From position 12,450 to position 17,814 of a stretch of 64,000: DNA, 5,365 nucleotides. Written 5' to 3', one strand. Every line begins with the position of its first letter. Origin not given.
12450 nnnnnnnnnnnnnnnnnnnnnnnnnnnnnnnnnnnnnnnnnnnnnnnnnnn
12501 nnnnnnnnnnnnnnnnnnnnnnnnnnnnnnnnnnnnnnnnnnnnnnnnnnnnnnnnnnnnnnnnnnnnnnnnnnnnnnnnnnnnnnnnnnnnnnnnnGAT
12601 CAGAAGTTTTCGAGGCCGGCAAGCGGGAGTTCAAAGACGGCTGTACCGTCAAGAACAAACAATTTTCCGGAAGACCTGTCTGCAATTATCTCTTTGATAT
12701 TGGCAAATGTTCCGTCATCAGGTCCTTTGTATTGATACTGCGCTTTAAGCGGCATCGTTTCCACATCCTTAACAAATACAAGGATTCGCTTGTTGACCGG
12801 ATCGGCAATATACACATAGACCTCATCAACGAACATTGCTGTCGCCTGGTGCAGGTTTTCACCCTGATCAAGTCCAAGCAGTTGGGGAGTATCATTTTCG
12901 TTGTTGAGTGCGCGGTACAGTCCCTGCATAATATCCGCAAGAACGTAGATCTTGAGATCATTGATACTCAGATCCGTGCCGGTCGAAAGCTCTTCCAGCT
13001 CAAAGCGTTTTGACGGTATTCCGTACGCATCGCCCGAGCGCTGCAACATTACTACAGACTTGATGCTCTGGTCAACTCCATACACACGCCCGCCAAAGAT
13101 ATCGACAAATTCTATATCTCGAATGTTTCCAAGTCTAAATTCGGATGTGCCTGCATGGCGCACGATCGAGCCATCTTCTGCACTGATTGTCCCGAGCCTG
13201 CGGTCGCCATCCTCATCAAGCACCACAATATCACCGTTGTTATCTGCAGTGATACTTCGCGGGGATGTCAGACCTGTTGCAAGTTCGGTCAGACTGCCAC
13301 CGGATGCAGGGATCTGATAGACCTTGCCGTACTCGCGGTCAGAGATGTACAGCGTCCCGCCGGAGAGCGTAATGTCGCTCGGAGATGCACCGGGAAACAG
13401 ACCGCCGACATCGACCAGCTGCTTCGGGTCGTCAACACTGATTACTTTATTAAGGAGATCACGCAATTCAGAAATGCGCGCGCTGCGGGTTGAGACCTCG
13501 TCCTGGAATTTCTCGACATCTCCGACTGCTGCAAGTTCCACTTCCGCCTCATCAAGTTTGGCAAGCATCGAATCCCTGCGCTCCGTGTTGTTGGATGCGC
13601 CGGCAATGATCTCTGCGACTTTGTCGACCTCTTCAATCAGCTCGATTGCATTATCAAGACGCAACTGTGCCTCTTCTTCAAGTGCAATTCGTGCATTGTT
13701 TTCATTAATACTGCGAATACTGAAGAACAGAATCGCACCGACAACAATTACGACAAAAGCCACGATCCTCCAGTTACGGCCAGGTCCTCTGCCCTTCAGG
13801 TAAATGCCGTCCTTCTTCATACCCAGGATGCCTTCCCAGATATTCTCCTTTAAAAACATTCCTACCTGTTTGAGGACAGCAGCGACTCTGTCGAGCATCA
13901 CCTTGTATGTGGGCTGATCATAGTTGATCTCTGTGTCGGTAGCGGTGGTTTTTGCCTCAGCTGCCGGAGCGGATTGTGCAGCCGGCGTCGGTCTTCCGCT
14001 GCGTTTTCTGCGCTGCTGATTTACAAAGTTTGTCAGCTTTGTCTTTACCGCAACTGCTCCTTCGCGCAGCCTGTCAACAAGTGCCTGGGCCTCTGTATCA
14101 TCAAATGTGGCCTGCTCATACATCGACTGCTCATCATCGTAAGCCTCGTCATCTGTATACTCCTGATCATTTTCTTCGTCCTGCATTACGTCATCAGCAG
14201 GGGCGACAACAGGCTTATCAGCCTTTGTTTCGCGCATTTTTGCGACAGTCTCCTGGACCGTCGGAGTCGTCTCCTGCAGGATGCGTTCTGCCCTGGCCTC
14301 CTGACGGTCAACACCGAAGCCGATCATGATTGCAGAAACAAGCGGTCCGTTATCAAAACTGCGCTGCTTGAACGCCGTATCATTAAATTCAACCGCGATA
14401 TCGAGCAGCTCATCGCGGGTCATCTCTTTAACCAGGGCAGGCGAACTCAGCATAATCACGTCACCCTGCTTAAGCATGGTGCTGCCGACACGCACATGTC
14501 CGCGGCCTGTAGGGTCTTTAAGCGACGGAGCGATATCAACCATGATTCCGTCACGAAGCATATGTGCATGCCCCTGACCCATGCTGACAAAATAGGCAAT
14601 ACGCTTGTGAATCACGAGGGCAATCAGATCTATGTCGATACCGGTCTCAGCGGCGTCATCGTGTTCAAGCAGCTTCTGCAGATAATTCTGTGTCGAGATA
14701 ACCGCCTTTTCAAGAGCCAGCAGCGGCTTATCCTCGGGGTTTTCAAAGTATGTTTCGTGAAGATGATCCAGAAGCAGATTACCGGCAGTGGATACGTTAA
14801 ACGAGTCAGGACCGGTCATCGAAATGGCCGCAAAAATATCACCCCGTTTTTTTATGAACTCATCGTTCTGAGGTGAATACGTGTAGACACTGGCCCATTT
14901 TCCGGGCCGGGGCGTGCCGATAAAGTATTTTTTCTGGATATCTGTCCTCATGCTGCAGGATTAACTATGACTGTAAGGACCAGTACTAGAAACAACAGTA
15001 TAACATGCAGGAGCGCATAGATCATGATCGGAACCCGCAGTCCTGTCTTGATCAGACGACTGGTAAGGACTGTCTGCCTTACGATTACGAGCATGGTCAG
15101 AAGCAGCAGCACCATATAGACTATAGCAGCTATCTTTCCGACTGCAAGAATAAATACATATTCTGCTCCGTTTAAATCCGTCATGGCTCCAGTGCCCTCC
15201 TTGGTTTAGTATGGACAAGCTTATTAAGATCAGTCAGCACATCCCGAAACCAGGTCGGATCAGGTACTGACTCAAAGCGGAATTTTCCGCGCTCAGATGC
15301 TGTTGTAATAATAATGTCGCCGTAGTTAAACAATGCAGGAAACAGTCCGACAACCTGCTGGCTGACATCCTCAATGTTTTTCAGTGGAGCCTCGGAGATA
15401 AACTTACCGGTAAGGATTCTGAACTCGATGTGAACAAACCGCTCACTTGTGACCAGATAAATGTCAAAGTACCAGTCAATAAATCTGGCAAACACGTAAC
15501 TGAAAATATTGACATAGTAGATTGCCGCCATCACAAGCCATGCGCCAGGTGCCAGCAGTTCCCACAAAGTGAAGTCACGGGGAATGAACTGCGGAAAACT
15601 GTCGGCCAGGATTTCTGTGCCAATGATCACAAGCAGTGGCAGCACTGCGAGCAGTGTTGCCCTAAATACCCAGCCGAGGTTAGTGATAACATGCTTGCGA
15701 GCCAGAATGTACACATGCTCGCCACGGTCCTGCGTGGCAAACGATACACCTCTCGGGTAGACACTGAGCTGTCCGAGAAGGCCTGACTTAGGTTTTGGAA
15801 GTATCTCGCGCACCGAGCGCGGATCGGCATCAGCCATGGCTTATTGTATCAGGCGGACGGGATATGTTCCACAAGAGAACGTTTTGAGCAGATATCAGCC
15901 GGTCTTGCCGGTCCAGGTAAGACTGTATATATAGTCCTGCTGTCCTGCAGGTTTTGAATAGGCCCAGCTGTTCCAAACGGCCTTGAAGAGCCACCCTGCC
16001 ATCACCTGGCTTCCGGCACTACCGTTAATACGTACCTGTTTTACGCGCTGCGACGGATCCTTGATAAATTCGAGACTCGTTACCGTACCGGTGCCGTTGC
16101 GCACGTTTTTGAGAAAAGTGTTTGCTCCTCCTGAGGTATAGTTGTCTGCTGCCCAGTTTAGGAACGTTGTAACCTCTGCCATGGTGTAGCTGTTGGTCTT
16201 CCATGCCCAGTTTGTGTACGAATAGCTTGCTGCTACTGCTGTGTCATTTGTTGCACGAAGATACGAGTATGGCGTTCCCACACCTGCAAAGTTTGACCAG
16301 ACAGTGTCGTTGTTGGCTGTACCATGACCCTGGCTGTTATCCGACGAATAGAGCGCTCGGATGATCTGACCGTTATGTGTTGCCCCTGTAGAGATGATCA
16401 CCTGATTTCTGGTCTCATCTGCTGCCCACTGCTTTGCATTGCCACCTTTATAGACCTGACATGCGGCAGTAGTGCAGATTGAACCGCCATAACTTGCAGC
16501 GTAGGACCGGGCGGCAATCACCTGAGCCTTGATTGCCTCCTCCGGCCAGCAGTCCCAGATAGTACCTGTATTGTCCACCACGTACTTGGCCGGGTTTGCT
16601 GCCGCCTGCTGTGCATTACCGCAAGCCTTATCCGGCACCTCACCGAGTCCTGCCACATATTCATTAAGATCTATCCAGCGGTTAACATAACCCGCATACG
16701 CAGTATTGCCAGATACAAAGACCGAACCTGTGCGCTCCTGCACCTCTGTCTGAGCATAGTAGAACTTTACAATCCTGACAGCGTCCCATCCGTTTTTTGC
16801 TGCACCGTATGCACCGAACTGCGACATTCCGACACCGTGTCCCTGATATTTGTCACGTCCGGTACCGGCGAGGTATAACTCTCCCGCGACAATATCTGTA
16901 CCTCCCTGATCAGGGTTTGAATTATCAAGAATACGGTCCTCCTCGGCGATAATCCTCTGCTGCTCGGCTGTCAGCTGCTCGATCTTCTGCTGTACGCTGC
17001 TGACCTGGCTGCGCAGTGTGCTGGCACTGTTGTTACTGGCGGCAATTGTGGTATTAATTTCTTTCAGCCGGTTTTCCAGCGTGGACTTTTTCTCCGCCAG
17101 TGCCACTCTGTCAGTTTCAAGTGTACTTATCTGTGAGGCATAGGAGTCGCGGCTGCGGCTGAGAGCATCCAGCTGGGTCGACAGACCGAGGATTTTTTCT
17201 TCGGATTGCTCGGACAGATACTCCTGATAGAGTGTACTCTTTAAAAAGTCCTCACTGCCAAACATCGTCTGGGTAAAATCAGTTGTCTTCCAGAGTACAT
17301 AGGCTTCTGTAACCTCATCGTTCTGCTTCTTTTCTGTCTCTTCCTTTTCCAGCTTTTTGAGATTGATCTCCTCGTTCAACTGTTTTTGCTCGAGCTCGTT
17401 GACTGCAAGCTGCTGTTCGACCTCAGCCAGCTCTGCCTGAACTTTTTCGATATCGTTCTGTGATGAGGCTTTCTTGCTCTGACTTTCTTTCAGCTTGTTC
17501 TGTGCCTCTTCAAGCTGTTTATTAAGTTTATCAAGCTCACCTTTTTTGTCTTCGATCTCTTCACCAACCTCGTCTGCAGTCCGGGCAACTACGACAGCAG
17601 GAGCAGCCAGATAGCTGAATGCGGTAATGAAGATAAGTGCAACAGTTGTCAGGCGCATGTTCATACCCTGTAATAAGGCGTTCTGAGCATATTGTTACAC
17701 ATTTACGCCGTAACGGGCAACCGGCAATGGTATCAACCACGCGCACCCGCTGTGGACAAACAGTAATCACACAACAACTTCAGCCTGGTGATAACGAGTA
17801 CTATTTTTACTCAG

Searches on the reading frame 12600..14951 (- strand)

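Call 42: search_protein_families(library=pfam, proteins=[window:12600-14951:-], max_evalue=0.001)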
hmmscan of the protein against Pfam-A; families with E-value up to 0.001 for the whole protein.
window:12600-14951:- (783 aa): 1 family
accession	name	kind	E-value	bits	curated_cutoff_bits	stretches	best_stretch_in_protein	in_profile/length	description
PF01436.27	NHL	-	1.9e-05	24.9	20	0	561-580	1-20/28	NHL repeat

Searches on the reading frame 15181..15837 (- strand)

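Call 42: search_protein_families(library=pfam, proteins=[window:15181-15837:-], max_evalue=0.001)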
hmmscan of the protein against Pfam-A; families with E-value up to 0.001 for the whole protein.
window:15181-15837:- (218 aa): 1 family
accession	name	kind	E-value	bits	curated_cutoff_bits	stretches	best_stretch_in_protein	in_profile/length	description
PF03703.20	bPH_2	-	0.00081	20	22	0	127-197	6-74/78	Bacterial PH domain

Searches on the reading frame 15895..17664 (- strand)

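Call 42: search_protein_families(library=pfam, proteins=[window:15895-17664:-], max_evalue=0.001)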
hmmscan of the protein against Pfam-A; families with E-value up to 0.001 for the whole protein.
window:15895-17664:- (589 aa): 3 families
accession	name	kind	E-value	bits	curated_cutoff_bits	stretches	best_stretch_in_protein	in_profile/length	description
PF08486.15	SpoIID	-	1.6e-09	38.7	23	1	372-423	28-95/97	Stage II sporulation protein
PF17675.6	APG6_N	-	6.9e-05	23.7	45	1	160-249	13-104/132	Apg6 coiled-coil region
PF06103.16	DUF948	-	0.00055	20.5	37.2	0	8-86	6-84/89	Bacterial protein of unknown function (DUF948)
